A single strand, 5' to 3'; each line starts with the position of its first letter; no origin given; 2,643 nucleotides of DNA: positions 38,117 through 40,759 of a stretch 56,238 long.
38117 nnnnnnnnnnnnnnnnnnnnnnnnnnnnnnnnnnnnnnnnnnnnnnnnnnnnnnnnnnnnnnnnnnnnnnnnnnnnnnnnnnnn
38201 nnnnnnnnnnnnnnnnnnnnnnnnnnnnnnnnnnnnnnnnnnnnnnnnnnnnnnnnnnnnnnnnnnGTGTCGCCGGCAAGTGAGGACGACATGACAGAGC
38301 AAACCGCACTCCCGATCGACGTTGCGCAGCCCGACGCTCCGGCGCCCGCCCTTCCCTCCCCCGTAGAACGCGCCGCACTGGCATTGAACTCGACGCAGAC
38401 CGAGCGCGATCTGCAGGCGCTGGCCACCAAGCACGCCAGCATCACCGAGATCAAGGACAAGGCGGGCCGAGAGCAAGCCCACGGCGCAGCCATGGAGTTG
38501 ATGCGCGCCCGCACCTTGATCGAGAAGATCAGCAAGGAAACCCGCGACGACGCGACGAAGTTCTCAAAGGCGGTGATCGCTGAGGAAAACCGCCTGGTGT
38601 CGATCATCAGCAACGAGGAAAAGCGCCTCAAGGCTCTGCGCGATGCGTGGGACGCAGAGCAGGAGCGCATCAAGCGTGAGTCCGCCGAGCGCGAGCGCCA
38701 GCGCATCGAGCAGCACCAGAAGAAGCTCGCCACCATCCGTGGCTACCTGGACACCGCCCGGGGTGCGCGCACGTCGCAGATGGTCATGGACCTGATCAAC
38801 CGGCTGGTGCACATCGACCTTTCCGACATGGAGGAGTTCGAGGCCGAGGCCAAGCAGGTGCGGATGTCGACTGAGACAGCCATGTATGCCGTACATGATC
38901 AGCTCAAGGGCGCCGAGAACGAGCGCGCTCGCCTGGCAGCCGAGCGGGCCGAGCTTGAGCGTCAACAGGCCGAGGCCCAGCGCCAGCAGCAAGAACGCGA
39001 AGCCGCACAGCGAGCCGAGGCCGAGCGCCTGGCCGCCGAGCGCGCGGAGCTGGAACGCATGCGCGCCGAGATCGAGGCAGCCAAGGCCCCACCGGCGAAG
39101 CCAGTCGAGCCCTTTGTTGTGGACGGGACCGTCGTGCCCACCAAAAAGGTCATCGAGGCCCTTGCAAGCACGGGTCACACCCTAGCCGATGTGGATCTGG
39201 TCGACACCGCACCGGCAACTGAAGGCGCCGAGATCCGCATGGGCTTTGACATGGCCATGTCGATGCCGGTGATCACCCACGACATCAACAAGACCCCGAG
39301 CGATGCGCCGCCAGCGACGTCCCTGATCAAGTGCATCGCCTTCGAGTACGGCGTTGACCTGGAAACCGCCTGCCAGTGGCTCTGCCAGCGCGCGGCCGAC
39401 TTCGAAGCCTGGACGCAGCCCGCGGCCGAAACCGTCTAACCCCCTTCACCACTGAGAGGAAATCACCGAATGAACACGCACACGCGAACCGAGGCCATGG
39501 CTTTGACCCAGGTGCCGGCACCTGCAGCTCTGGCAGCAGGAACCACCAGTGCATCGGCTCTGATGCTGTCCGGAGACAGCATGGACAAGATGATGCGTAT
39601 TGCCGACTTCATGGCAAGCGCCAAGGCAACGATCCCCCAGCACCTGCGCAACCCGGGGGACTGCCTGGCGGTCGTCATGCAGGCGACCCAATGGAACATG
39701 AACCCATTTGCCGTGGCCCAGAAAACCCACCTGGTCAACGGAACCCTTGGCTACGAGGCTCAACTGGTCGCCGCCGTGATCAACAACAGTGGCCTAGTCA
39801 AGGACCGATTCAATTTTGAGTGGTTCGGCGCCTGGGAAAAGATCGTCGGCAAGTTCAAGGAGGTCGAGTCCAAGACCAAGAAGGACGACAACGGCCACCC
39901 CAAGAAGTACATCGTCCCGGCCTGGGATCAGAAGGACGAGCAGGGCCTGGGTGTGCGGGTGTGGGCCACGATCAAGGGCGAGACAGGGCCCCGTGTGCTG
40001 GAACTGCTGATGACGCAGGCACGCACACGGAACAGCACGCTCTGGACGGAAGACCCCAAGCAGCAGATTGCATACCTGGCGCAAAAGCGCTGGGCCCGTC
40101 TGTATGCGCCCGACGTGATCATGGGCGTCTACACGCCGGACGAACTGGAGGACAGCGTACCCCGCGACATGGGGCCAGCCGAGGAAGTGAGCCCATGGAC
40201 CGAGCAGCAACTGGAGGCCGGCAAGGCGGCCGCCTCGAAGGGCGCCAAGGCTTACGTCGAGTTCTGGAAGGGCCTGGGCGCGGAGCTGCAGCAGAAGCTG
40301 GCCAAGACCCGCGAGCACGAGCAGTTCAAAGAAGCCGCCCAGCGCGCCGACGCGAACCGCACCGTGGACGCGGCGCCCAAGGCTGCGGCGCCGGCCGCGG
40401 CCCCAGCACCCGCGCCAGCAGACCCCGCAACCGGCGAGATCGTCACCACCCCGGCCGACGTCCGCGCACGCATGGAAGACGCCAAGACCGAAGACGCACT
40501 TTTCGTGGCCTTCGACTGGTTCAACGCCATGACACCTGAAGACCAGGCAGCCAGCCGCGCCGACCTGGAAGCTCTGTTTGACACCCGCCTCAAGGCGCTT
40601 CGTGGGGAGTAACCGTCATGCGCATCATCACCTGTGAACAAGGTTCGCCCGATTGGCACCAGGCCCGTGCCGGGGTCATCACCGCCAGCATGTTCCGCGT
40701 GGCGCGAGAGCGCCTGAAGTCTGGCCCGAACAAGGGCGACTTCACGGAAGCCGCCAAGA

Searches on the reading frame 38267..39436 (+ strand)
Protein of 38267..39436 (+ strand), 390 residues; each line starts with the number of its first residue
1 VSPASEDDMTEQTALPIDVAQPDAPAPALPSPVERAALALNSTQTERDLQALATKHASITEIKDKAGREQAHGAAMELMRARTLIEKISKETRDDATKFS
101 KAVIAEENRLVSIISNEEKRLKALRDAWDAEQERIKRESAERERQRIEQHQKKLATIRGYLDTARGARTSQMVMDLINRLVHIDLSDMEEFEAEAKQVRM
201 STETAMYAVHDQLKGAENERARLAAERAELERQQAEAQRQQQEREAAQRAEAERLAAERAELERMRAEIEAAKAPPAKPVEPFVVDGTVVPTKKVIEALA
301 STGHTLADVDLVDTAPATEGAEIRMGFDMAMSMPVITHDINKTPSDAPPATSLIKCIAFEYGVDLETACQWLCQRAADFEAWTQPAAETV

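Call 22: search_protein_families(library=phrogs, max_evalue=0.001, proteins=[window:38267-39436:+])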
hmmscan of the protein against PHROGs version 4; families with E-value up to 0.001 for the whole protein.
window:38267-39436:+ (390 aa): 4 families
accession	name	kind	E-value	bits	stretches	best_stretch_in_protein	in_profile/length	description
phrog_21091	-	unknown function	7.7e-41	141.8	1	28-253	14-239/407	-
phrog_1376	-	unknown function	1.6e-11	45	1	37-274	18-244/362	-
phrog_16469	-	unknown function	1e-07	32.7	1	44-270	38-270/392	-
phrog_6347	-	unknown function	9.6e-06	25.9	1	56-256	32-236/384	-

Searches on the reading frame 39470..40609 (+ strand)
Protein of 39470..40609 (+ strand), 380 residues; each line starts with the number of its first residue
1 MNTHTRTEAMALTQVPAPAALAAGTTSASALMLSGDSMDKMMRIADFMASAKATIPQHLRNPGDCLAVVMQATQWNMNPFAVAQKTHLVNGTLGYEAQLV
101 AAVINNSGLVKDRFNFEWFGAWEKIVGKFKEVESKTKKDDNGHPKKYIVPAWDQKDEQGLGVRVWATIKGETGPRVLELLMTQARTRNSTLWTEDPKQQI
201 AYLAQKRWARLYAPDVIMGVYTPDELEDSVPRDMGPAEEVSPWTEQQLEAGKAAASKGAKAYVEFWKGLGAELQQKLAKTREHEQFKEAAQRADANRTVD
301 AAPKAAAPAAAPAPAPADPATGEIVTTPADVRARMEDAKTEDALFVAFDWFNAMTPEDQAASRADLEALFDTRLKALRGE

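Call 22: search_protein_families(library=phrogs, max_evalue=0.001, proteins=[window:39470-40609:+])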
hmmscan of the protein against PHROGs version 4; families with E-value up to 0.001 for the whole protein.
window:39470-40609:+ (380 aa): 1 family
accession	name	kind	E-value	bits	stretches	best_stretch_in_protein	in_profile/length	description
phrog_561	-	DNA, RNA and nucleotide metabolism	6.3e-102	343.9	1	5-321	269-580/633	RecT-like ssDNA annealing protein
